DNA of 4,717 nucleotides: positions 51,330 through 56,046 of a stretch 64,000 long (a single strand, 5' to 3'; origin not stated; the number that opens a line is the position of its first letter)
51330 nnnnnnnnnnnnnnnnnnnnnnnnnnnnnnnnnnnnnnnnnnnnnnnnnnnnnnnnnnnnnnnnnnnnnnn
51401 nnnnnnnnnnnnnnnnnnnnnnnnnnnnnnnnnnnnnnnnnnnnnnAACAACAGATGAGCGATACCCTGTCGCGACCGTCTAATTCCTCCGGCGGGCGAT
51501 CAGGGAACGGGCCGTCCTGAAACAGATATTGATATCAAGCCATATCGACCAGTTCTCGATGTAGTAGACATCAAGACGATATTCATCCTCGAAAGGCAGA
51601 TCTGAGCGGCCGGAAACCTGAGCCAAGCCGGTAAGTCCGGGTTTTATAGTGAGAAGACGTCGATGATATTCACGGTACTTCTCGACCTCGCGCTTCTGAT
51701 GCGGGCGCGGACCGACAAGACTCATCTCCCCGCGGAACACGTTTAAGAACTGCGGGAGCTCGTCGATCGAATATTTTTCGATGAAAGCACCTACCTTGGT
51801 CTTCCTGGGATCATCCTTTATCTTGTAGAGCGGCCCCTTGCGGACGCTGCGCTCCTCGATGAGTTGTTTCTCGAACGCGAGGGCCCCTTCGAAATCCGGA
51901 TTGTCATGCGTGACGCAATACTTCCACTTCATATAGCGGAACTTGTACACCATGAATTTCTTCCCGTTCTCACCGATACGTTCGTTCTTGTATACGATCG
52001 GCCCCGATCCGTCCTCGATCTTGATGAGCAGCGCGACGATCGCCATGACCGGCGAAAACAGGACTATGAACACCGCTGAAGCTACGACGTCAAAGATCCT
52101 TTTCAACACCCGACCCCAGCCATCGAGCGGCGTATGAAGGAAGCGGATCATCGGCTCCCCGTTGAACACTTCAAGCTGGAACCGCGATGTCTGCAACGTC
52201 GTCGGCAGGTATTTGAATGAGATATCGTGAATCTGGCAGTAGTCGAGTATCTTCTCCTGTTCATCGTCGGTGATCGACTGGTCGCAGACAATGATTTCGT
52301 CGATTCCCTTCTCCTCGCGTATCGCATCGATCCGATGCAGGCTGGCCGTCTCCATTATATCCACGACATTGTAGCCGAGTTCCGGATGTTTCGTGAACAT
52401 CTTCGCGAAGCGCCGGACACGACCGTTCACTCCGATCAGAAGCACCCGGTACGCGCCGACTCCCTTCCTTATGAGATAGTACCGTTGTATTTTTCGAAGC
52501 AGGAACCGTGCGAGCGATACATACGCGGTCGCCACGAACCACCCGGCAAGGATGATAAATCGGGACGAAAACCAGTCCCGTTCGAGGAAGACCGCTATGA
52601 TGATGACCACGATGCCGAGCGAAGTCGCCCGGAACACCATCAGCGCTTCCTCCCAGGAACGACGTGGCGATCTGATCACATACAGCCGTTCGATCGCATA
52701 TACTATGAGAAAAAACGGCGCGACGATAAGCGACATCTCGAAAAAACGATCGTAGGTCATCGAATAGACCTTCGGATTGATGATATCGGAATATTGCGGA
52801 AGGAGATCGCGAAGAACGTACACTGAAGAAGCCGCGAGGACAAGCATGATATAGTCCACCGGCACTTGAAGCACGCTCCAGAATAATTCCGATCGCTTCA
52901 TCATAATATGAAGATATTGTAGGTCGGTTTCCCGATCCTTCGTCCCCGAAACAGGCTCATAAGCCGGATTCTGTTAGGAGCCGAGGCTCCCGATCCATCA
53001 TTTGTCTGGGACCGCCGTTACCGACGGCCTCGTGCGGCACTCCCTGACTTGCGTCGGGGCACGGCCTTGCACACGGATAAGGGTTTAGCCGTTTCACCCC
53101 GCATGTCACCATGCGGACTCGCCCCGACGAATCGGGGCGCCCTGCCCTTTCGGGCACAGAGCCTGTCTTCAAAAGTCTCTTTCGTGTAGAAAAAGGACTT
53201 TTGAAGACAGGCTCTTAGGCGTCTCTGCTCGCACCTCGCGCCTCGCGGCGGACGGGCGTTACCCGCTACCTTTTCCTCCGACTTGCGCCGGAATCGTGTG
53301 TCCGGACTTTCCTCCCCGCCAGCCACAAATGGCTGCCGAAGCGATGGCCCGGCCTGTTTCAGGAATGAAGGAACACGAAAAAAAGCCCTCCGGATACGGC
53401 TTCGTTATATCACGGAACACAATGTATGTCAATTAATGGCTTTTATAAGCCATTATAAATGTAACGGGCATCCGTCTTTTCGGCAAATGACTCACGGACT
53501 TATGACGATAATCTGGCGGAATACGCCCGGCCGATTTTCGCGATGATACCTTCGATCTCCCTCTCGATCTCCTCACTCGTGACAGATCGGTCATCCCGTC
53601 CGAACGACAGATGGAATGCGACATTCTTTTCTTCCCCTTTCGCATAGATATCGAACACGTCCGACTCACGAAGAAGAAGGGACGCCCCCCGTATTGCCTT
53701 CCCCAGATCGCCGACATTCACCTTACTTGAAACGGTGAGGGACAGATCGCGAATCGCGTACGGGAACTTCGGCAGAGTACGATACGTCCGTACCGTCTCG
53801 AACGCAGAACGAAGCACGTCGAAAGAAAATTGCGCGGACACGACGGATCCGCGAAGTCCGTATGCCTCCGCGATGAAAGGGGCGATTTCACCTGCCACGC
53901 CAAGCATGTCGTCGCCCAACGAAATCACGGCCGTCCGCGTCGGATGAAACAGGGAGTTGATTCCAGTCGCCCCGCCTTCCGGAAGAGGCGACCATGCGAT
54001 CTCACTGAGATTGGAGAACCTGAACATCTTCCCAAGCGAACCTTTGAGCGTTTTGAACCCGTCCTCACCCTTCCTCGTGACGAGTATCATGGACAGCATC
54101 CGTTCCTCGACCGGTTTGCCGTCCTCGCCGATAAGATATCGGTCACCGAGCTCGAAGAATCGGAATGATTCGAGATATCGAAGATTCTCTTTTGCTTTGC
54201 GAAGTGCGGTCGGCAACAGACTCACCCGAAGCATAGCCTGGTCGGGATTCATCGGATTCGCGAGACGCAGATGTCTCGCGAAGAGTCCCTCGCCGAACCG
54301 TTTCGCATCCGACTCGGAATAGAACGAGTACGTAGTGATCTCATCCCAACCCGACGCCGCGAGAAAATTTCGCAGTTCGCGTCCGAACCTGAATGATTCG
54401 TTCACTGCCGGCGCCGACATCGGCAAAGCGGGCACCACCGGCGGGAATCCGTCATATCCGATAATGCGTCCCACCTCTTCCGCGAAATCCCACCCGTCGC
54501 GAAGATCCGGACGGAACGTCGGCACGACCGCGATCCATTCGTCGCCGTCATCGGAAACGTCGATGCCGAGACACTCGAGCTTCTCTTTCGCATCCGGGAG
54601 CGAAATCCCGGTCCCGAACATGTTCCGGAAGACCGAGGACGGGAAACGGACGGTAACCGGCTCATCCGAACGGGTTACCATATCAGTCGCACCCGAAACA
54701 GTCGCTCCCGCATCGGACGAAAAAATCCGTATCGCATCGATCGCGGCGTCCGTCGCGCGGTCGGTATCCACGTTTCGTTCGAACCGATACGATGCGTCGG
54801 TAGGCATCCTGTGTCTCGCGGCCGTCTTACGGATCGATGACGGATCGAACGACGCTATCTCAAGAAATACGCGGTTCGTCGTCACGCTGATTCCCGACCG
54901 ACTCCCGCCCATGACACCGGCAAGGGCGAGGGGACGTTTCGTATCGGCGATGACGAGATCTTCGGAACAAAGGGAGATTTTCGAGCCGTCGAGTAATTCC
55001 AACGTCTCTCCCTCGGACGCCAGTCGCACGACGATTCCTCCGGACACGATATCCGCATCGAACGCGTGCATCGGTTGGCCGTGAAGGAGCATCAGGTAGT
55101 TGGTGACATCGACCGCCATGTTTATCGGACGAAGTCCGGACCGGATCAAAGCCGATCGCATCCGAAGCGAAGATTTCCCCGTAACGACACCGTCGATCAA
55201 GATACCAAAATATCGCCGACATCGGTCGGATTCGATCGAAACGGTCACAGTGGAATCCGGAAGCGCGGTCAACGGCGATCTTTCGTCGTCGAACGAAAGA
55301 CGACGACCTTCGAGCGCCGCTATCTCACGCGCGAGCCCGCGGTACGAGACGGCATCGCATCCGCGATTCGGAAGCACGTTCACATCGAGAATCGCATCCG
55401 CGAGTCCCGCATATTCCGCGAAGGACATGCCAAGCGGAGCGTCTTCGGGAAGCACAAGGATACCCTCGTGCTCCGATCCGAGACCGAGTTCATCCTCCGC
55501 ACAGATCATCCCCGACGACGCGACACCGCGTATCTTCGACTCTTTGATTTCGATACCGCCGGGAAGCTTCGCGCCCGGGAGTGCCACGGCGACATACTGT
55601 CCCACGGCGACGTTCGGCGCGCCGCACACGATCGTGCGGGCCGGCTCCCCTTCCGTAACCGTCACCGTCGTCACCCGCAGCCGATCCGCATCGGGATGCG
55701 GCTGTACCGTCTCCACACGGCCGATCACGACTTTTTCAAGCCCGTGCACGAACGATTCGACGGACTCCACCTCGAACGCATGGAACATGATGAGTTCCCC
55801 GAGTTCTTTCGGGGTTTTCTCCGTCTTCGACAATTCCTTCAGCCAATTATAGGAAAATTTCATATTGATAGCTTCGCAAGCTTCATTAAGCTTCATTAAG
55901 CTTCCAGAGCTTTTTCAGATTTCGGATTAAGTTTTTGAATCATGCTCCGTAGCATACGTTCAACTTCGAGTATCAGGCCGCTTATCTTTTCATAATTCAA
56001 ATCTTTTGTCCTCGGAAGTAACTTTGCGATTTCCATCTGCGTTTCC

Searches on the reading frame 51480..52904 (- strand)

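Call 30: search_protein_families(library=pfam, proteins=[window:51480-52904:-], max_evalue=0.00001)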
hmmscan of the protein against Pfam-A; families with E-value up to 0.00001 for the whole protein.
window:51480-52904:- (474 aa): 2 families
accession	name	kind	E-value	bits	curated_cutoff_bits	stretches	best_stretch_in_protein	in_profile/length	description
PF02397.22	Bac_transf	-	2.2e-62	210.2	27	1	268-469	1-178/179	Bacterial sugar transferase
PF13727.12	CoA_binding_3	-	8.4e-07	29.6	25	1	75-192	6-118/175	CoA-binding domain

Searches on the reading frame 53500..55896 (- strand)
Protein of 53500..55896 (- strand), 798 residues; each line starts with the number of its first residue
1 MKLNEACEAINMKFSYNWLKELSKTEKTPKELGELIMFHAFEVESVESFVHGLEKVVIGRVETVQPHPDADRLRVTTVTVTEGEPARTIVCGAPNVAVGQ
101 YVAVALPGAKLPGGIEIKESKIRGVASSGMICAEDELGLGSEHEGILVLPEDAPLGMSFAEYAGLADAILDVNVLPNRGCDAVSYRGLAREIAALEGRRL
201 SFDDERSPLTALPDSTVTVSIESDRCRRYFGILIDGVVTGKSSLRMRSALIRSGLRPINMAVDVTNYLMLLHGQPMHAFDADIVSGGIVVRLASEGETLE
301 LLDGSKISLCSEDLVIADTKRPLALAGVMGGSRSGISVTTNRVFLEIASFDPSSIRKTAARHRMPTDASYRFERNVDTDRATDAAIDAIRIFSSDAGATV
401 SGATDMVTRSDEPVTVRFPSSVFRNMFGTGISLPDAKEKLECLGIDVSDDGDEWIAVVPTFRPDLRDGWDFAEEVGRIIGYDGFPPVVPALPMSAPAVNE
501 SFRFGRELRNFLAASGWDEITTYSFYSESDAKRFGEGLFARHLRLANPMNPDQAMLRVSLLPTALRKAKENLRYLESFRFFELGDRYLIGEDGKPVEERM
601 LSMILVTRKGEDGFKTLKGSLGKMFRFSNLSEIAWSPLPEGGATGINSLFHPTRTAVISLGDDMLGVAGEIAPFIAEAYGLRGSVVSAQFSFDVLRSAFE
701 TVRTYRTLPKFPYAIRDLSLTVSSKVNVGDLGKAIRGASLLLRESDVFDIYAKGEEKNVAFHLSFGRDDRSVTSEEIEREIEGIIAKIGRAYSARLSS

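Call 30: search_protein_families(library=pfam, proteins=[window:53500-55896:-], max_evalue=0.00001)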
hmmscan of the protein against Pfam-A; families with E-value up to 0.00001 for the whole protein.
window:53500-55896:- (798 aa): 5 families
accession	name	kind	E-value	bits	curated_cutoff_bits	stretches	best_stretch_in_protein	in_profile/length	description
PF03483.22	B3_4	-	4.6e-59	199.4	29.3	1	226-393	2-170/174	B3/4 domain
PF17759.6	tRNA_synthFbeta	-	2.4e-36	125.7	22.4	1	485-691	2-213/214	Phenylalanyl tRNA synthetase beta chain CLM domain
PF01588.26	tRNA_bind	-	7.8e-19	68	27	1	56-157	1-95/96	Putative tRNA binding domain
PF03147.19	FDX-ACB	-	1.1e-12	48.6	31.1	1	709-796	1-93/94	Ferredoxin-fold anticodon binding domain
PF03484.21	B5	-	7.6e-12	45.7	28.6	1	423-481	8-67/67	tRNA synthetase B5 domain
